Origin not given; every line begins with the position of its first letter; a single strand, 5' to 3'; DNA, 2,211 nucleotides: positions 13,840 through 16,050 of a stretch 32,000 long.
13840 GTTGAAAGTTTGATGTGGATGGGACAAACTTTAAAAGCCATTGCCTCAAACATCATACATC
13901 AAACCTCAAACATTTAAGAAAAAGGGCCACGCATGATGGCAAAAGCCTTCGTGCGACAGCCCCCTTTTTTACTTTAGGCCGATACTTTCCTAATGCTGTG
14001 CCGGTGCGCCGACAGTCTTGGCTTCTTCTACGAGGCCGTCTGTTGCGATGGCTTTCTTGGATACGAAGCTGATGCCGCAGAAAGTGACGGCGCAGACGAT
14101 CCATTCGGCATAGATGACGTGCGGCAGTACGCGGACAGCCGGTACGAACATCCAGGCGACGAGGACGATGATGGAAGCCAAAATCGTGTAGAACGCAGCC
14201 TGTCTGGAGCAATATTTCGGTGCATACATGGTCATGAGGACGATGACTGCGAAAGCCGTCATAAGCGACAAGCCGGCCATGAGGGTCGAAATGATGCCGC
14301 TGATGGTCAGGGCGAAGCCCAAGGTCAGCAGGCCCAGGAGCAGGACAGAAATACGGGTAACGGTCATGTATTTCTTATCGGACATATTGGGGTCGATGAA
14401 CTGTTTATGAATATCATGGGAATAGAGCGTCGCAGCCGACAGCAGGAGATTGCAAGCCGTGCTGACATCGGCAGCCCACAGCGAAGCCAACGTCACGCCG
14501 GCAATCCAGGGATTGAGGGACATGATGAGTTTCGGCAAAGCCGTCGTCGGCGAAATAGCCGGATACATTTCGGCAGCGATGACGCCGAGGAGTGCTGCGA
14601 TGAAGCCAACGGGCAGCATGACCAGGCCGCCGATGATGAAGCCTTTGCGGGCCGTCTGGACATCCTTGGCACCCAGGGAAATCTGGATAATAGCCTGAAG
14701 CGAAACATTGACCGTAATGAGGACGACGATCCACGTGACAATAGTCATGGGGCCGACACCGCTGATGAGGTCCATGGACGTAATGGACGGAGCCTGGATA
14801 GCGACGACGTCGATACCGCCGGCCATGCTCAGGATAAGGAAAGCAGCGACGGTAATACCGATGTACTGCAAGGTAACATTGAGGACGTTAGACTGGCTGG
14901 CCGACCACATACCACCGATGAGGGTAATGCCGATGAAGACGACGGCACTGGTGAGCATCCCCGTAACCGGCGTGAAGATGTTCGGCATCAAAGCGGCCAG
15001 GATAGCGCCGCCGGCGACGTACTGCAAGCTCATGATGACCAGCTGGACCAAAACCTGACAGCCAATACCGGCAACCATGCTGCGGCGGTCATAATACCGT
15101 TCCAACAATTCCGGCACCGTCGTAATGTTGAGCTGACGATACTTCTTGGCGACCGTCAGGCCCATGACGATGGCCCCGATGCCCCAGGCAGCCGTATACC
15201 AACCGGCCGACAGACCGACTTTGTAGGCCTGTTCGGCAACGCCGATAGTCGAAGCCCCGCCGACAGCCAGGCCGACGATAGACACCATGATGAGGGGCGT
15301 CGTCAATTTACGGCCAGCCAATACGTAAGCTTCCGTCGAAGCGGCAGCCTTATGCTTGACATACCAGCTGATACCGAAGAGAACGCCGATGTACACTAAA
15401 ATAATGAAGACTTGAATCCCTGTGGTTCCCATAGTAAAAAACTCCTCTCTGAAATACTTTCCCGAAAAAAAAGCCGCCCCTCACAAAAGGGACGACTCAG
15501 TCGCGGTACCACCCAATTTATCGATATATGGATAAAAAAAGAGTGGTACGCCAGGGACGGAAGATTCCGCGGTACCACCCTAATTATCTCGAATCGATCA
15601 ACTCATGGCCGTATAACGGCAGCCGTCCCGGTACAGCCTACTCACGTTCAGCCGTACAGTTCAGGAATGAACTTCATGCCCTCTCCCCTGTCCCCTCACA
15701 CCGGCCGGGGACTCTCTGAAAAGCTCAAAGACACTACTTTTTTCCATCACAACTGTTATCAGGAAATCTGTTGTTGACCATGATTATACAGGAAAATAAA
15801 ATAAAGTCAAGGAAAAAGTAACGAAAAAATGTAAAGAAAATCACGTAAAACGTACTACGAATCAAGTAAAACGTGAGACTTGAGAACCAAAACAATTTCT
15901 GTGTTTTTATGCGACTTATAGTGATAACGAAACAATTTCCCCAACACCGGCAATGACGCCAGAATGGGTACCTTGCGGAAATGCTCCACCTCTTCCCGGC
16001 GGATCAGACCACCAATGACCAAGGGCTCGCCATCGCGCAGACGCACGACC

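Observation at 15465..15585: Two consecutive T-box decision modules; the second has no Stem I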

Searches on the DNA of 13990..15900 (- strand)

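Call 3: search_rna_families(source=window, start=15380, end=15900, threshold=evalue, max_evalue=10, show_alignments=5)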
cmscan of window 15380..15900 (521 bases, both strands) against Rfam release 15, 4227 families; matches with E-value up to 10: 7.
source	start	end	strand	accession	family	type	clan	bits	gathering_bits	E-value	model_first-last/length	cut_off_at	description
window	15550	15759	-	RF00230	T-box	Cis-reg; leader;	-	133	93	2e-31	1-219/219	no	T-box leader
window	15467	15546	-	RF02552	RcsR1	Gene; sRNA;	-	17.8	60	0.4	1-96/96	no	RcsR1 sRNA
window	15494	15546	+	RF02971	emrB-Lactobacillus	Gene; sRNA;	-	17.2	60.8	7.3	1-66/66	no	emrB-Lactobacillus RNA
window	15464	15509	-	RF01489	sbrA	Gene; sRNA;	-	14.7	45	3.6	1-71/71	no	Listeria sRNA sbrA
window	15493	15551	-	RF02447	SpR19_sRNA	Gene; sRNA;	-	14.2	79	8.8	1-123/123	no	Streptococcus sRNA SpR19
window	15657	15755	-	RF01170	snoU61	Gene; snRNA; snoRNA; CD-box;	CL00067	14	55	5.8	1-84/84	no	Small nucleolar RNA U61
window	15433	15495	-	RF02837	anti-hemB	Gene; sRNA;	-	11.7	49.5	6.1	1-81/81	no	Burkholderia RNA 7 (anti-hemB)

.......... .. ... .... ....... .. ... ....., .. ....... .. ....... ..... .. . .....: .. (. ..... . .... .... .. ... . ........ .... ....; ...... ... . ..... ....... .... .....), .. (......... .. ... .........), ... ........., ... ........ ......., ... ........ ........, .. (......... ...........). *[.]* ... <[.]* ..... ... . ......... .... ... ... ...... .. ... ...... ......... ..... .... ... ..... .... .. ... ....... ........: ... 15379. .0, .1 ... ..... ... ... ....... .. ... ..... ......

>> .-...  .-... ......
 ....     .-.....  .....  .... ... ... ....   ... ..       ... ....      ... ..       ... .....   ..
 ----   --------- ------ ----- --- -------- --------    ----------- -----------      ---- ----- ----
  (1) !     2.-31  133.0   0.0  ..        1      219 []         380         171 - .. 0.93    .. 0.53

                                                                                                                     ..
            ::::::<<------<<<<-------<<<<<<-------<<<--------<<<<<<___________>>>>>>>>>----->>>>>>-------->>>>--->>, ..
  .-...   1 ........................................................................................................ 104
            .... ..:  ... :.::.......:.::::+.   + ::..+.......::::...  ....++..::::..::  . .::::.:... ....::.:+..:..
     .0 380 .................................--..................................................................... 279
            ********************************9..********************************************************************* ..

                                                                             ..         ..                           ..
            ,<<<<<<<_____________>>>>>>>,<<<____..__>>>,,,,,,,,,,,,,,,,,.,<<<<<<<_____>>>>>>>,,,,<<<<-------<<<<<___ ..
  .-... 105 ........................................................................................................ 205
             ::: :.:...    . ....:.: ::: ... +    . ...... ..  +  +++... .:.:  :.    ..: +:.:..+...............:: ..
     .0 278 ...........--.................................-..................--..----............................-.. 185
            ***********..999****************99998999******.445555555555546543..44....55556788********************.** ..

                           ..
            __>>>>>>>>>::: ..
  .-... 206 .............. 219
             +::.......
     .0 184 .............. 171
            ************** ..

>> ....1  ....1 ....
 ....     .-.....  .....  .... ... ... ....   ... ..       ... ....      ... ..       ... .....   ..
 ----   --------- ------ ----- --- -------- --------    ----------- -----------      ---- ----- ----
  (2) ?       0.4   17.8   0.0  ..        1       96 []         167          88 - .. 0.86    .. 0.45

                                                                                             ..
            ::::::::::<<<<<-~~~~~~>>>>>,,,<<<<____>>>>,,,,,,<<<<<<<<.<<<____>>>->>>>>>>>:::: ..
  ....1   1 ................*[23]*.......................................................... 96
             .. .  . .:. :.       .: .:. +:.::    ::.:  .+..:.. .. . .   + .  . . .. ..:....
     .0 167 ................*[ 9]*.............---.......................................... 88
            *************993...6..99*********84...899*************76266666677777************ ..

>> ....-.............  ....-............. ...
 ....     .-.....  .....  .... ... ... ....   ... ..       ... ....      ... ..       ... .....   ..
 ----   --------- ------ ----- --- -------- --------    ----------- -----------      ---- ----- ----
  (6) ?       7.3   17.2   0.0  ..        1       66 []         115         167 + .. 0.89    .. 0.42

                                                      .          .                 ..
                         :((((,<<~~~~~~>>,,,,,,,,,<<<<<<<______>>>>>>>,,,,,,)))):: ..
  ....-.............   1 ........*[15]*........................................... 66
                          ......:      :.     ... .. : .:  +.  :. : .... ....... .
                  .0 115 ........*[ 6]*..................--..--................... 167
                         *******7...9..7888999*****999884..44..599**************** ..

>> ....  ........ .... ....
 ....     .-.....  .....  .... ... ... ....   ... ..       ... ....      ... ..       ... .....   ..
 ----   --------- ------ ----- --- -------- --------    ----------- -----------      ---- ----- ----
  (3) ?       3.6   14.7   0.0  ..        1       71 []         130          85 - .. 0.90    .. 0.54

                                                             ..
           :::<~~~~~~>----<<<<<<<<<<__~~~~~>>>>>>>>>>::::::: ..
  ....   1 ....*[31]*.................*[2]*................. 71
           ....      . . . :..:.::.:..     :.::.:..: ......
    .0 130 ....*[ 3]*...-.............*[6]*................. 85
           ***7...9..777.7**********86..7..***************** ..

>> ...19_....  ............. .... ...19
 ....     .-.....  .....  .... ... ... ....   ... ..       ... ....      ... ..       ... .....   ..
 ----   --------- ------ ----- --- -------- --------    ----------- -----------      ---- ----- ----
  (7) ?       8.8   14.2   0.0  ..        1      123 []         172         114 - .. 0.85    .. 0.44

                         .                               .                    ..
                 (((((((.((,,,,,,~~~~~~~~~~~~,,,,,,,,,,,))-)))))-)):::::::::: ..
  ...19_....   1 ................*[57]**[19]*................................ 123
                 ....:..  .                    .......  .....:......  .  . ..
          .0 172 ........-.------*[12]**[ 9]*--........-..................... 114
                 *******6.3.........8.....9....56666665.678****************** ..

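Call 46: search_rna_families(sources=[L003, L005, L007, L011, L014, L016, L026, L027, L036, L043, L058, L063, L066, L070, L075, L086, L046, L052], threshold=gathering, show_alignments=0)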
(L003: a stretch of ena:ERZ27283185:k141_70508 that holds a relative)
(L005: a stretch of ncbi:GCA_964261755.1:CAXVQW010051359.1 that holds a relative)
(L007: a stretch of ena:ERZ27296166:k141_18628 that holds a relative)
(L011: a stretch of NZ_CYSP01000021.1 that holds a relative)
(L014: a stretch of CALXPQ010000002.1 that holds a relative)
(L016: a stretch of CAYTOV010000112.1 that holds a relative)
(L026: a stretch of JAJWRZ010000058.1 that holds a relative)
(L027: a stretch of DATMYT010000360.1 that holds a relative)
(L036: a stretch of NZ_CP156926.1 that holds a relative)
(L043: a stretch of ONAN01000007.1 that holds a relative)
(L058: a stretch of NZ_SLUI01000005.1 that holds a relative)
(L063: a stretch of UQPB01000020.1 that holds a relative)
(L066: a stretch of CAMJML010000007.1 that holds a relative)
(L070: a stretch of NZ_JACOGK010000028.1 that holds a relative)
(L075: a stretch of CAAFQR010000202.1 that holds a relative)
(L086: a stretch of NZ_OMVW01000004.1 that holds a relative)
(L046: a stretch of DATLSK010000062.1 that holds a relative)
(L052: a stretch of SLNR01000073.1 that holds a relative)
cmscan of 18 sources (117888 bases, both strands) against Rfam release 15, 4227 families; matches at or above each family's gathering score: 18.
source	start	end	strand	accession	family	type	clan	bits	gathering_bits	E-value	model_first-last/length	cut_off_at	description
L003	850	1065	+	RF00230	T-box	Cis-reg; leader;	-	134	93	2.4e-29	1-219/219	no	T-box leader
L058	5432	5635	+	RF00230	T-box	Cis-reg; leader;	-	133.1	93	4.1e-29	1-219/219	no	T-box leader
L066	2068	2343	-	RF00230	T-box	Cis-reg; leader;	-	131.7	93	9.8e-29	1-219/219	no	T-box leader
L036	4896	5166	-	RF00230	T-box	Cis-reg; leader;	-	129.4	93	3.7e-28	1-219/219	no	T-box leader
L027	434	704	+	RF00230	T-box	Cis-reg; leader;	-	128.2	93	7.6e-28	1-219/219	no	T-box leader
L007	858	1065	+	RF00230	T-box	Cis-reg; leader;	-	127.6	93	1.1e-27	1-219/219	no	T-box leader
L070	4430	4644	-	RF00230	T-box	Cis-reg; leader;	-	126.8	93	1.7e-27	1-219/219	no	T-box leader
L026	2196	2407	+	RF00230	T-box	Cis-reg; leader;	-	124.5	93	6.9e-27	1-219/219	no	T-box leader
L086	2708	2916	+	RF00230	T-box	Cis-reg; leader;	-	124.3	93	7.6e-27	1-219/219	no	T-box leader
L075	4417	4628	+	RF00230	T-box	Cis-reg; leader;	-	123.9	93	9.9e-27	1-219/219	no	T-box leader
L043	359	573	-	RF00230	T-box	Cis-reg; leader;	-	119.3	93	1.5e-25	1-219/219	no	T-box leader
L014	4395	4608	+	RF00230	T-box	Cis-reg; leader;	-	117.3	93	4.9e-25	1-219/219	no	T-box leader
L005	875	1148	+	RF00230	T-box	Cis-reg; leader;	-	116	93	1.1e-24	1-219/219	no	T-box leader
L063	3296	3543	-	RF00230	T-box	Cis-reg; leader;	-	115.6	93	1.4e-24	1-219/219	no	T-box leader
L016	2868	3077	-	RF00230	T-box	Cis-reg; leader;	-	114.9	93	2e-24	1-219/219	no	T-box leader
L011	6303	6514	-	RF00230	T-box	Cis-reg; leader;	-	113.6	93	4.2e-24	1-219/219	no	T-box leader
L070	6782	7001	-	RF00230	T-box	Cis-reg; leader;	-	109.7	93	4.6e-23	1-219/219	no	T-box leader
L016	3227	3300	+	RF00005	tRNA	Gene; tRNA;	CL00001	62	29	8.9e-11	1-71/71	no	tRNA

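Call 47: search_rna_families(sources=[L005, L027, L036, L066], threshold=gathering, show_alignments=4)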
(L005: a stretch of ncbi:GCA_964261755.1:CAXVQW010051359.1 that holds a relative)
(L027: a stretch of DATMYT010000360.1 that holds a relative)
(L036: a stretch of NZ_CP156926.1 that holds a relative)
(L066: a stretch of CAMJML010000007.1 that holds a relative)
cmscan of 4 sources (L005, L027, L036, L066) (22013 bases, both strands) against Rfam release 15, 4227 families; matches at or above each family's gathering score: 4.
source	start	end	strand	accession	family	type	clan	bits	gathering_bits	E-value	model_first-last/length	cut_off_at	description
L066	2068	2343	-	RF00230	T-box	Cis-reg; leader;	-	131.7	93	1.8e-29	1-219/219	no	T-box leader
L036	4896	5166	-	RF00230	T-box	Cis-reg; leader;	-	129.4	93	7e-29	1-219/219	no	T-box leader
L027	434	704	+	RF00230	T-box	Cis-reg; leader;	-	128.2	93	1.4e-28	1-219/219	no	T-box leader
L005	875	1148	+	RF00230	T-box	Cis-reg; leader;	-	116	93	2e-25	1-219/219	no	T-box leader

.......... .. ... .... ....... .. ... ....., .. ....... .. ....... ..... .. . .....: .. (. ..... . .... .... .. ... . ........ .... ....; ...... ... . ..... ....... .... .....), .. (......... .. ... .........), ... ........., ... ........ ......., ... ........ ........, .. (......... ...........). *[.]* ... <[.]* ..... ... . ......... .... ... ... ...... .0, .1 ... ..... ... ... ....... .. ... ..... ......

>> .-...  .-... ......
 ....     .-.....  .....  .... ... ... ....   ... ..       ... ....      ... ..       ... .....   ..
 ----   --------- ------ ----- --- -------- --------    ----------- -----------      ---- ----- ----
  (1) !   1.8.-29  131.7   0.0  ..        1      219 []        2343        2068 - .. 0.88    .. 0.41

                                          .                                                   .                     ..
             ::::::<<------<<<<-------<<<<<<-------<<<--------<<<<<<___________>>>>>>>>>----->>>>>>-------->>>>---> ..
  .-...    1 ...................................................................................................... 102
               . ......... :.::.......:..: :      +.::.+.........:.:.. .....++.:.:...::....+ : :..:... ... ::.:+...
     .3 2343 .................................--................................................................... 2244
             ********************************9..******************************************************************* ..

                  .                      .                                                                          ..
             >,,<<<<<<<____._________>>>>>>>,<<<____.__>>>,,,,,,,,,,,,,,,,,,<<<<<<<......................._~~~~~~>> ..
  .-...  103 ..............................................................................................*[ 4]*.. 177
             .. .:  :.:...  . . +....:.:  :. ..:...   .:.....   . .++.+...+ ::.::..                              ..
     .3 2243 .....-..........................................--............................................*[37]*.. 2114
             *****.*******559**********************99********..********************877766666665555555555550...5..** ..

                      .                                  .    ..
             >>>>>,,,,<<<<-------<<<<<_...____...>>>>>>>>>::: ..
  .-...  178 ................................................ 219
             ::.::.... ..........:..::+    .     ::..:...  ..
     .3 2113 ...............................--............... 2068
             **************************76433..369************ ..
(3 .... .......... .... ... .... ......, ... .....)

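Call 71: build_rna_model(alignment_id=A2, structure=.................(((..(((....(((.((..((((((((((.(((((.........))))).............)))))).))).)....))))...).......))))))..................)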
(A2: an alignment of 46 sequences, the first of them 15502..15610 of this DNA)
Model R1 built from alignment A2 (46 sequences, 135 columns); structure: as given.
model positions 109; base pairs 25; branch points 0; effective number of sequences 2.8; information 0.59 bits per position. Calibrated on 0.2 Mb of random sequence (short: E-values are rough).
structure used (alignment columns):
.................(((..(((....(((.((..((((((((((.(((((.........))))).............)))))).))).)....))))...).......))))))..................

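Call 72: search_with_rna_model(model_id=R1, sources=[window, L001, L003, L005, L007, L011, L014, L016, L026, L027, L036, L041, L043, L058, L059, L063, L066, L070, L073, L075, L077, L083, L086, L092, L094, L101, L103, L107, L109, L116, L117, L120, L126, L131, L133, L135, L137, L147, L152, L172, L179, L182, L190, L194, L212, L219], max_evalue=0.00001, make_alignment=true, show_alignments=0)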
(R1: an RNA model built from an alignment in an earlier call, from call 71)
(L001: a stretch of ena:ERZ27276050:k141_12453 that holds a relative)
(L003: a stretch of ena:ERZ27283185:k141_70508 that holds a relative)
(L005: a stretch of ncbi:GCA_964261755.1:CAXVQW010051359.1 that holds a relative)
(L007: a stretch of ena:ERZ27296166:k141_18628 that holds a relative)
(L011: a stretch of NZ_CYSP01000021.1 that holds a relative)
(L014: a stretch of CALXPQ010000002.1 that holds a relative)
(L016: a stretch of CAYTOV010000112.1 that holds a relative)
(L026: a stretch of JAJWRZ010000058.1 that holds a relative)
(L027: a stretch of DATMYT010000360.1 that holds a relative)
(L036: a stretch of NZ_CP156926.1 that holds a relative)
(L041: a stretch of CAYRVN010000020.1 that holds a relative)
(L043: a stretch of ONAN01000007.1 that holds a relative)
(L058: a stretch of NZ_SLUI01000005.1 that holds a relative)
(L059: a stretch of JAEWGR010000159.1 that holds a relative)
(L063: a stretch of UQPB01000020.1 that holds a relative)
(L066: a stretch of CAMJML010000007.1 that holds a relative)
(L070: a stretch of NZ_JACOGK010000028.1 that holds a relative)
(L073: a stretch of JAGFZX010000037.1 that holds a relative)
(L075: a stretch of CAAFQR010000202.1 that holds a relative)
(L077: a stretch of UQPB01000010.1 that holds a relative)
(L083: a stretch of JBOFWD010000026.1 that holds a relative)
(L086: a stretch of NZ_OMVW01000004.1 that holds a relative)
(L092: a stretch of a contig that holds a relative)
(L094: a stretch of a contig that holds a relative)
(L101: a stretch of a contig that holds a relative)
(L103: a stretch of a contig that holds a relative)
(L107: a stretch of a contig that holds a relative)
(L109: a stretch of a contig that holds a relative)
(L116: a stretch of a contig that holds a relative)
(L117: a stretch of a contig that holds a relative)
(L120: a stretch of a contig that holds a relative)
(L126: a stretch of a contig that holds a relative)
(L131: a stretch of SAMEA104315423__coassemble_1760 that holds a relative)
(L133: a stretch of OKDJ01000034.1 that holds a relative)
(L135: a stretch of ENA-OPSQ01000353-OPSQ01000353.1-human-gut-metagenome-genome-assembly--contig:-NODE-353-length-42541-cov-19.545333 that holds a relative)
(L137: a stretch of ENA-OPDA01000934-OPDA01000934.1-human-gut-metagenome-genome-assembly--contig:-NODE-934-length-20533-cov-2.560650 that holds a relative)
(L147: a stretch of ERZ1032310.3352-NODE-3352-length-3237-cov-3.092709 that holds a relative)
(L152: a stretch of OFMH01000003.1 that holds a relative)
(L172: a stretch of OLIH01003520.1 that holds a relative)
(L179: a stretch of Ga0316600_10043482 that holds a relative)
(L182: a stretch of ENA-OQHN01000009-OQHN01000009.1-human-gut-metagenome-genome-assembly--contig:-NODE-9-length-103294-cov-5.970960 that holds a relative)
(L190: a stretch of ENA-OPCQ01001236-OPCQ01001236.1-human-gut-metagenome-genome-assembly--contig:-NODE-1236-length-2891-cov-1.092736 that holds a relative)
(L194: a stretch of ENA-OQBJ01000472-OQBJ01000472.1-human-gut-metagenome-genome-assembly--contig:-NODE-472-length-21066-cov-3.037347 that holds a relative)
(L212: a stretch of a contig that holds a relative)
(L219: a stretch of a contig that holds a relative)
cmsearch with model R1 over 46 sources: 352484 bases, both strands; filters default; matches with E-value up to 0.00001: 46.
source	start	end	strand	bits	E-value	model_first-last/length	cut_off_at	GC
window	15502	15610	-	106.2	2.5e-20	1-109/109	no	0.48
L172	1313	1419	+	103.7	8.8e-20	1-109/109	no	0.47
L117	1578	1688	+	103.6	9.3e-20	1-109/109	no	0.47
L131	2295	2405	-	103.6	9.4e-20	1-109/109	no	0.46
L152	2994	3097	-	103.1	1.2e-19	1-109/109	no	0.48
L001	1031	1135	+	100.6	4.2e-19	1-109/109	no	0.49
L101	6459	6566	+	100.2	5.1e-19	1-109/109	no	0.5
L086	2857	2962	+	99.5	7e-19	1-109/109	no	0.46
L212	7355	7460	-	99.3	7.9e-19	1-109/109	no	0.48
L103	5046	5151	-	98.7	1.1e-18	1-109/109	no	0.48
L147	1482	1586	-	97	2.4e-18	1-109/109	no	0.49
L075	4568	4676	+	96.4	3.3e-18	1-109/109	no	0.49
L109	1041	1149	+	96.4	3.3e-18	1-109/109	no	0.48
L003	1004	1114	+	96.2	3.7e-18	1-109/109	no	0.52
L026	2347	2451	+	96.1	3.8e-18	1-109/109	no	0.49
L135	8868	8968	+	96.1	3.9e-18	1-109/109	no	0.5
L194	2039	2143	+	95.7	4.7e-18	1-109/109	no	0.5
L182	882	993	-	94.3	9.5e-18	1-109/109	no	0.49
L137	4274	4378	-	93.9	1.1e-17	1-109/109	no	0.5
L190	1244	1342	-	92.8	2e-17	1-109/109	no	0.53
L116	7860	7962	-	92.8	2e-17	1-109/109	no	0.5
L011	6256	6364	-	92.7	2.1e-17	1-109/109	no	0.49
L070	4381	4493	-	92.2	2.7e-17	1-109/109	no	0.5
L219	2639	2740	-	92.1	2.9e-17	1-109/109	no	0.46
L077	5673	5780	+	88.4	1.8e-16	1-109/109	no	0.5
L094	1026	1132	-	87.1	3.4e-16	1-109/109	no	0.49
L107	240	350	+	85.9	6.3e-16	1-109/109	no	0.47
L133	5527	5623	-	84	1.7e-15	1-109/109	no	0.48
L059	1733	1840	-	80.5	9.2e-15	1-109/109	no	0.4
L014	4546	4653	+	80.3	1e-14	1-109/109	no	0.49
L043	315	422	-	80.2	1.1e-14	1-109/109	no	0.55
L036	4914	5017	-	80.1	1.1e-14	1-109/109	no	0.43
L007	1008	1116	+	77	5.4e-14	1-109/109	no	0.4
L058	5580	5686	+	75.3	1.2e-13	1-109/109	no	0.42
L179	1319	1425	+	74.4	1.9e-13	1-109/109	no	0.44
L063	3248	3353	-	72.5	5e-13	1-109/109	no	0.53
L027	580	687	+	69.9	1.8e-12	1-109/109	no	0.48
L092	326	433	+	69.8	1.9e-12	1-109/109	no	0.45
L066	2091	2194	-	69.2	2.6e-12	1-109/109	no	0.4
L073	2588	2698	-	68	4.7e-12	1-109/109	no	0.38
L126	1784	1890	-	66.6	9.3e-12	1-109/109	no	0.5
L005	1030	1132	+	64.7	2.5e-11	1-109/109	no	0.51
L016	2818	2932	-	60.3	2.2e-10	1-109/109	no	0.47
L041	4468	4581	-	59.4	3.5e-10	1-109/109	no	0.47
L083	710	824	-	58.6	5.2e-10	1-109/109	no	0.49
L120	7504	7620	+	53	8.2e-09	1-109/109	no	0.46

Alignment A3: 46 matches aligned to the model, 129 columns, each read 5' to 3' on its own strand. Consensus structure (alignment columns), stored with it:
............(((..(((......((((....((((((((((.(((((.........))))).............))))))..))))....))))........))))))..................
